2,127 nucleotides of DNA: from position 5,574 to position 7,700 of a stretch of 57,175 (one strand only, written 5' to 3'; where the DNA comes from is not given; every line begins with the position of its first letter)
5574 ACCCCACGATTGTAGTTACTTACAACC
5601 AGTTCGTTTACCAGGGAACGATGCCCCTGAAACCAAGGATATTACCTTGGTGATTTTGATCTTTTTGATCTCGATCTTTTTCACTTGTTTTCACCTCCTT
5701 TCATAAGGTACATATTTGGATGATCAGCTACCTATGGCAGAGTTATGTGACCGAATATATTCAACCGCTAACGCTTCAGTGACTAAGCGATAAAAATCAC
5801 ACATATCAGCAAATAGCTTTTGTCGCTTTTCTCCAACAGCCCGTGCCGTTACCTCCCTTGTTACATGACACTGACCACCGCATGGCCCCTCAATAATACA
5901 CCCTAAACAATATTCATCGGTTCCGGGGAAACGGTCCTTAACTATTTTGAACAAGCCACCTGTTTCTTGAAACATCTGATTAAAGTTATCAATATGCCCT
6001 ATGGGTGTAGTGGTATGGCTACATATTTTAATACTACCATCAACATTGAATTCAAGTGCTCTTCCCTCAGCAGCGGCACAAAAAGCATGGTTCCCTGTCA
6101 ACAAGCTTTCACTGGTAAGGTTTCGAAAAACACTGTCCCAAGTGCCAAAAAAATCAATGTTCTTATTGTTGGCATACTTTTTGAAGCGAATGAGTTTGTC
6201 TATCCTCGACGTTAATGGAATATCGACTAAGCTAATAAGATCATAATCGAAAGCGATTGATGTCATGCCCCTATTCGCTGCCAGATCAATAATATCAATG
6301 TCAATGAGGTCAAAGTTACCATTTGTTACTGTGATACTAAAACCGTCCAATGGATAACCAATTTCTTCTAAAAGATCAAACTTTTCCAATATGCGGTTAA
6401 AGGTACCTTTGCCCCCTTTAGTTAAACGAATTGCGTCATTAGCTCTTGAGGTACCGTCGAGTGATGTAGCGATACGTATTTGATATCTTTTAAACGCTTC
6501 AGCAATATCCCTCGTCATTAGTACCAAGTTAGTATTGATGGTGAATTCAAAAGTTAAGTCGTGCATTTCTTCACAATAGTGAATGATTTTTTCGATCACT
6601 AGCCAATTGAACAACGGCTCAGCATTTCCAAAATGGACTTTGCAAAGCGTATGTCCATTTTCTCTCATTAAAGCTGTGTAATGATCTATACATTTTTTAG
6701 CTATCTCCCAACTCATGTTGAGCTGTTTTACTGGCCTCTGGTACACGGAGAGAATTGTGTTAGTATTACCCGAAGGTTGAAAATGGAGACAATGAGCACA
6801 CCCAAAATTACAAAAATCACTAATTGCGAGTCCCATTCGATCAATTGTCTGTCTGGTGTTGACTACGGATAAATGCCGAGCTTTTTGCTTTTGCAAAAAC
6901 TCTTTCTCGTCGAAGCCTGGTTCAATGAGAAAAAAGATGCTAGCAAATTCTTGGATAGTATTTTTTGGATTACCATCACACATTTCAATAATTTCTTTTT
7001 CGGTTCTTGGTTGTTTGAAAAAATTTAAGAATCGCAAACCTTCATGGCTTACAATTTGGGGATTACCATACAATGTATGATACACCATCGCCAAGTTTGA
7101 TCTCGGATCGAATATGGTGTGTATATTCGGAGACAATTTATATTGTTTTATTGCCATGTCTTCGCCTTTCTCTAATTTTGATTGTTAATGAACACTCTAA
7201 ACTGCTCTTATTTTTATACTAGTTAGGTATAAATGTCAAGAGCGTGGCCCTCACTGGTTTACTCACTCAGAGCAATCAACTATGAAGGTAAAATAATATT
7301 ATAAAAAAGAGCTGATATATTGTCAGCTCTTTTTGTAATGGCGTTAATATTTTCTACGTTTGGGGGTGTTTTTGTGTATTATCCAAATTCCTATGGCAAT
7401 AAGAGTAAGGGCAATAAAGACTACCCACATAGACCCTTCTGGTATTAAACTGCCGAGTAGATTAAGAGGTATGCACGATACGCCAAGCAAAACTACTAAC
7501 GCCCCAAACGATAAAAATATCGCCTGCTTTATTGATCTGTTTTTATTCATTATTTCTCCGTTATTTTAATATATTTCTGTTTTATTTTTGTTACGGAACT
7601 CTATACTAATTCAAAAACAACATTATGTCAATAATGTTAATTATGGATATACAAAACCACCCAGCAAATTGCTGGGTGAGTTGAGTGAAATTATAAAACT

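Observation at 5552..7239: Self-contained RiPP-like operon: RRE-bearing radical SAM/SPASM maturase plus an unannotated SD-led 31-codon ORF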

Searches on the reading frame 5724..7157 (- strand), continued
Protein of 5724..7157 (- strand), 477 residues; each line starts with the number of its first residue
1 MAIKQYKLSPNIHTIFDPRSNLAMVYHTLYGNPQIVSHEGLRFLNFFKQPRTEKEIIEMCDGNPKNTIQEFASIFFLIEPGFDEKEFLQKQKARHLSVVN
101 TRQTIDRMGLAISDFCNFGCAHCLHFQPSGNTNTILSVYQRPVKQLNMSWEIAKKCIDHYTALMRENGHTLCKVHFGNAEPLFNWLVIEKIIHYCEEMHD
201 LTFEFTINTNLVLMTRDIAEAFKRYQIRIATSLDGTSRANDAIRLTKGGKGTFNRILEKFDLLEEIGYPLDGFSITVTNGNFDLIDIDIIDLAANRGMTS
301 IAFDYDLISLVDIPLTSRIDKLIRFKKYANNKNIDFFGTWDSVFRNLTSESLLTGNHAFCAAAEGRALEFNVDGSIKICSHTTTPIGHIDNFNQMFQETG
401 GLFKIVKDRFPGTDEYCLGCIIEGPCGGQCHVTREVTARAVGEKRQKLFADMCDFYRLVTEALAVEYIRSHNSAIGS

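Call 28: find_related_loci(query=A1, collection=metagenome_contigs, flank=3000)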
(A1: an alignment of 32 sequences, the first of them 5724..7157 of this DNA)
Query A1 (477 aa) in metagenome_contigs; peptide patterns used: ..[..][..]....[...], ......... (x = any residue, [..] = any of these).
600 stretches matched a pattern (row limit reached: there are more); 130 encode a relative of the query (tblastn E <= 1e-3); the best 80 are kept; 80 distinct loci.
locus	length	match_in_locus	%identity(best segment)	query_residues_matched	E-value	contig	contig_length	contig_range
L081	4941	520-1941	66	3-477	0e+0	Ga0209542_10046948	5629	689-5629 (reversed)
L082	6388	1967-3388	68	1-474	0e+0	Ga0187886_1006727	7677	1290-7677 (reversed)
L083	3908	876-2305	74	1-476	0e+0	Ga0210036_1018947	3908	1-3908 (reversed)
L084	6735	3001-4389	58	4-470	0e+0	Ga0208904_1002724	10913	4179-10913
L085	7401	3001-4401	68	1-470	0e+0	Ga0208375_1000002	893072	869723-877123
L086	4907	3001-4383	37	5-470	1e-104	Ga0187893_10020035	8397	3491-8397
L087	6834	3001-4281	35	7-463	4e-70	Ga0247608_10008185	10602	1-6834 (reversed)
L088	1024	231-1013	41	61-329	2e-75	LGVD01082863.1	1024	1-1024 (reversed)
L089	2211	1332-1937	27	112-334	1e-12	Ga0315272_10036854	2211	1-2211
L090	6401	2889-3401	29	112-308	4e-11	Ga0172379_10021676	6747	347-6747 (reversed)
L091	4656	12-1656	26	110-265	5e-11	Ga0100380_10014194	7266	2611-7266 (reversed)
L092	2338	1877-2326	30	112-285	5e-11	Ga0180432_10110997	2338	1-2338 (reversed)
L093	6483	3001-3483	28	116-300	4e-9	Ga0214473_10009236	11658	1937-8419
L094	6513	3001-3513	23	112-308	5e-9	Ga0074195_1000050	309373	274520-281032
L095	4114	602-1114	26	112-308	5e-9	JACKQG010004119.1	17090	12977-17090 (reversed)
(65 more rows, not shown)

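Call 31: predict_structure(alignment_id=A1)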
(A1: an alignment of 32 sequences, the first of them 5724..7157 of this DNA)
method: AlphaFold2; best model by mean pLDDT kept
length: 477 residues; sequences in the alignment: 32
mean_pLDDT: 89.1   pTM: 0.87
mean pLDDT of the five models: 89.1, 89.0, 88.2, 87.6, 85.4
residues with pLDDT >= 90: 319; 70-90: 123; 50-70: 27; < 50: 8
segments of 3 or more residues with pLDDT < 50: 474-477
pLDDT, mean of each block of 10 residues (from residue 1): 84 93 94 91 95 92 91 94 90 94 94 78 54 58 76 98 96 90 95 98 95 95 97 94 84 95 98 92 97 97 88 95 97 94 88 76 88 90 89 96 92 86 86 80 84 95 93 50
secondary structure, 60 per line:
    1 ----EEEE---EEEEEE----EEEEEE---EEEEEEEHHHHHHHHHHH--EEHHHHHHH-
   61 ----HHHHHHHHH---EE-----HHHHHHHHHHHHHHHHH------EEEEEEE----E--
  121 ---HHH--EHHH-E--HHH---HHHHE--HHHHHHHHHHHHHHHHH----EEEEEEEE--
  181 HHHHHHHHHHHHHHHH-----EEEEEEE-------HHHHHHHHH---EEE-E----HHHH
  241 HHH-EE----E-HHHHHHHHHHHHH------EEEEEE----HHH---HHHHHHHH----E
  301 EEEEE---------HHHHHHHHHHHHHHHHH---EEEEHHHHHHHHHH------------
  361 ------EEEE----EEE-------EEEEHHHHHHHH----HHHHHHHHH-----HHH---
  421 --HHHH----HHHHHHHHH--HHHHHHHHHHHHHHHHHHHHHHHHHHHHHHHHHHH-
elements in order: E5-8 E12-17 E22-27 E31-37 H38-48 H53-59 H65-73 H84-100 E107-113 H143-146 H150-166 E171-178 H181-196 E202-208 H216-224 E228-230 H237-243 H253-265 E272-277 H288-295 E300-305 H315-331 E335-338 H339-348 E367-370 E375-377 E385-388 H389-396 H401-409 H423-426 H431-439 H442-476

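Call 35: fold_search(model_id=the predicted structure, library=pdb)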
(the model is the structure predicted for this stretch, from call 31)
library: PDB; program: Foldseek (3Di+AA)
matches with E <= 10: 1385; with E <= 0.001: 55
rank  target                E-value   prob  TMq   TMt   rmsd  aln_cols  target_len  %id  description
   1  8vpo                  7.9e-30  1.00  0.81  0.86   3.5       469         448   22  X-Ray Crystal Structure of TigE from Paramaledivibacter caminithermalis (released 2024-02-07)
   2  5why_A                6.4e-15  1.00  0.59  0.66   8.0       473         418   19  Structural Insights into Thioether Bond Formation in the Biosynthesis of Sactipeptides (released 2017-07-26)
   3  5why_B                6.7e-15  1.00  0.61  0.67   6.6       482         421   19  Structural Insights into Thioether Bond Formation in the Biosynthesis of Sactipeptides (released 2017-07-26)
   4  5wgg_A                9.9e-15  1.00  0.62  0.67   6.3       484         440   19  Structural Insights into Thioether Bond Formation in the Biosynthesis of Sactipeptides (released 2017-07-26)
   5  9gm3_A                1.1e-12  1.00  0.57  0.70   4.5       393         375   16  Crystal structure of the complex formed between the radical SAM protein ChlB and the leader region of its precursor su (released 2025-06-25)
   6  9gmc_A                1.3e-12  1.00  0.57  0.71   4.6       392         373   15  Crystal structure of the complex formed between the radical SAM protein ChlB and the R3A mutant of ChlA (released 2025-06-25)
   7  9gm3_C                1.7e-12  1.00  0.55  0.68   4.9       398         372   16  Crystal structure of the complex formed between the radical SAM protein ChlB and the leader region of its precursor su (released 2025-06-25)
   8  9gmc_C                8.2e-12  1.00  0.56  0.70   4.7       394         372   15  Crystal structure of the complex formed between the radical SAM protein ChlB and the R3A mutant of ChlA (released 2025-06-25)
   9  5v1q_A                1.3e-11  1.00  0.46  0.51  13.8       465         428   15  Crystal structure of Streptococcus suis SuiB (released 2017-08-30)
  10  5v1s_A                1.9e-11  1.00  0.49  0.54  13.3       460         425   15  Crystal structure of Streptococcus suis SuiB bound to S-adenosylmethionine (released 2017-08-30)
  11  4k37_B                2.6e-11  1.00  0.55  0.69   5.3       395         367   15  Native anSMEcpe with bound AdoMet (released 2013-05-08)
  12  4k38_A                4.1e-11  1.00  0.55  0.69   5.2       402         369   15  Native anSMEcpe with bound AdoMet and Kp18Cys peptide (released 2013-05-08)
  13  4k37_A                5.3e-11  1.00  0.55  0.69   5.3       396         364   15  Native anSMEcpe with bound AdoMet (released 2013-05-08)
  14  4k39_A                1.5e-10  1.00  0.54  0.69   5.0       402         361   14  Native anSMEcpe with bound AdoMet and Cp18Cys peptide (released 2013-05-08)
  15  4k36_A                2.9e-10  1.00  0.55  0.67   5.8       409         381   17  His6 tagged anSMEcpe with bound AdoMet (released 2013-05-08)
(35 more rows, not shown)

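Call 41: find_encoding_contigs(protein=P0119, flank=3500, max_places=2)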
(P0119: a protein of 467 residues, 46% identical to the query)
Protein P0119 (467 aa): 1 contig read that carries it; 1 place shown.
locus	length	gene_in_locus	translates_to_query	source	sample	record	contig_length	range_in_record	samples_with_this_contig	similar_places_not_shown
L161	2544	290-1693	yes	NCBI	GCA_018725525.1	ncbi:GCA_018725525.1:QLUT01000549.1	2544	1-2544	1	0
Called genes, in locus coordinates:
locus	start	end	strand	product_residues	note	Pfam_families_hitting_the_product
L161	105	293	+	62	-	-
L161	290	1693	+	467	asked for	PF04055:Radical_SAM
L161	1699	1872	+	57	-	-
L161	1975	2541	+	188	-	PF13302:Acetyltransf_3, PF13420:Acetyltransf_4, PF00583:Acetyltransf_1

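Call 42: find_encoding_contigs(protein=P0110, flank=3500, max_places=2)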
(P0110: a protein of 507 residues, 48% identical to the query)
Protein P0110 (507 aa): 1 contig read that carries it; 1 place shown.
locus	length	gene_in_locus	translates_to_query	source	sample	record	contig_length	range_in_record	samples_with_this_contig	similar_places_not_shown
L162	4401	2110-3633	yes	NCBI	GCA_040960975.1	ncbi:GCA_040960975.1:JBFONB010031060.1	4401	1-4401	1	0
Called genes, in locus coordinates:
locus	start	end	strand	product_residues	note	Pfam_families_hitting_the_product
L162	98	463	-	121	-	-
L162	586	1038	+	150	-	-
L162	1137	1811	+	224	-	PF27235:AF_1680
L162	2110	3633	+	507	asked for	PF04055:Radical_SAM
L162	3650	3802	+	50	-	-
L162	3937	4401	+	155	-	?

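Call 43: find_encoding_contigs(protein=P0116, flank=3500, max_places=2)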
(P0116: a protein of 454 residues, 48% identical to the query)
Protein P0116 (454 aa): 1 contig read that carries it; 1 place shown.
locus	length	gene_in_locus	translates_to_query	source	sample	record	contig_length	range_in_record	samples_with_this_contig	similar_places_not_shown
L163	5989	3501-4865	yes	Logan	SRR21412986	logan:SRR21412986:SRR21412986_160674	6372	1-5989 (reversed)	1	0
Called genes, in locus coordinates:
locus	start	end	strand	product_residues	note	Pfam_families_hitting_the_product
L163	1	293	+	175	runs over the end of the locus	PF13302:Acetyltransf_3, PF13420:Acetyltransf_4, PF00583:Acetyltransf_1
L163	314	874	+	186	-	PF00300:His_Phos_1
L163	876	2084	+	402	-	PF00579:tRNA-synt_1b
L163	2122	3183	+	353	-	PF02016:Peptidase_S66, PF17676:Peptidase_S66C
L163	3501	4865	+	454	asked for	PF04055:Radical_SAM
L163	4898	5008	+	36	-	-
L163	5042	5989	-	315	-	?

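Call 73: search_protein_families(library=pfam, proteins=[L026:1793-3025:-, L025:5367-6575:+, L022:2242-3612:-, L019:3392-3928:+, L005:3741-4352:+], max_evalue=0.001)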
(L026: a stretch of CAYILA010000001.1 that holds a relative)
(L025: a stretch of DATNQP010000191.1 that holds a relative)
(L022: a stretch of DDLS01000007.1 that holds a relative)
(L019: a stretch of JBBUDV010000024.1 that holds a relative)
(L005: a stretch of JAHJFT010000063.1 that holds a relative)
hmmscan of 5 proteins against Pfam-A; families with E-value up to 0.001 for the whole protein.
L026:1793-3025:- (410 aa): 2 families
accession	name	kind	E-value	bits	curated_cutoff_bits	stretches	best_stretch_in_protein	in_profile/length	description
PF07690.21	MFS_1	-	1.3e-34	120.1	33.4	2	17-317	6-303/347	Major Facilitator Superfamily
PF12832.13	MFS_1_like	-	2.4e-11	43.7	25.2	1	18-321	10-313/373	MFS_1 like family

L025:5367-6575:+ (402 aa): 2 families
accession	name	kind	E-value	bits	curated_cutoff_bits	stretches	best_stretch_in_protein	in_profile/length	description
PF03092.22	BT1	-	9e-45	153.6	22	1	26-370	6-380/432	BT1 family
PF07690.21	MFS_1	-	2.1e-28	99.7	33.4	2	11-326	3-315/347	Major Facilitator Superfamily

L022:2242-3612:- (456 aa): 5 families
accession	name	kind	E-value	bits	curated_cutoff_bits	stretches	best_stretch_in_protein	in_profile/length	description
PF00931.28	NB-ARC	-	5.8e-08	32.7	23.5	1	145-244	4-109/248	NB-ARC domain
PF13401.12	AAA_22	-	6.8e-08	33.3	27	1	159-286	6-124/130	AAA domain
PF01637.24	ATPase_2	-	7.2e-06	26.4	33.2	1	141-248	3-123/225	ATPase domain predominantly from Archaea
PF13191.12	AAA_16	-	0.00027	21.9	32.6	0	141-247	4-144/167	AAA ATPase domain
PF20703.3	nSTAND1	-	0.00087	19.4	27.1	0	137-281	14-155/379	Novel STAND NTPase 1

L019:3392-3928:+ (178 aa): 3 families
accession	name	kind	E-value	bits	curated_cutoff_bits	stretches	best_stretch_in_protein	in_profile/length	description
PF13302.13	Acetyltransf_3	-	1.2e-26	94.4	25.4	1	8-146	2-137/138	Acetyltransferase (GNAT) domain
PF13420.13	Acetyltransf_4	-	8.5e-14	52.3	24.3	1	10-164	1-152/155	Acetyltransferase (GNAT) domain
PF00583.31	Acetyltransf_1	-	1.1e-10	42.3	20.7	1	56-142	28-113/116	Acetyltransferase (GNAT) family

L005:3741-4352:+ (203 aa): 0 families

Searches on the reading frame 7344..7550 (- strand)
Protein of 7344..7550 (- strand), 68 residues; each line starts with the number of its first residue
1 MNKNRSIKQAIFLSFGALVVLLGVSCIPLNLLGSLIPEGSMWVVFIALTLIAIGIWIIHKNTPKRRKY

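Call 6: search_protein_families(library=pfam, proteins=[window:7344-7550:-], max_evalue=0.01)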
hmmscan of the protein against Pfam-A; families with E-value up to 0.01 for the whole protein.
window:7344-7550:- (68 aa): 2 families
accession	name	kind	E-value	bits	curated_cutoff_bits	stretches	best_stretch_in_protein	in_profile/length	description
PF09930.14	DUF2162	-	0.00051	20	34.4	1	9-62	32-87/223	Predicted transporter (DUF2162)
PF00854.27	PTR2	-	0.0098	15.3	27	1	15-55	6-46/392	POT family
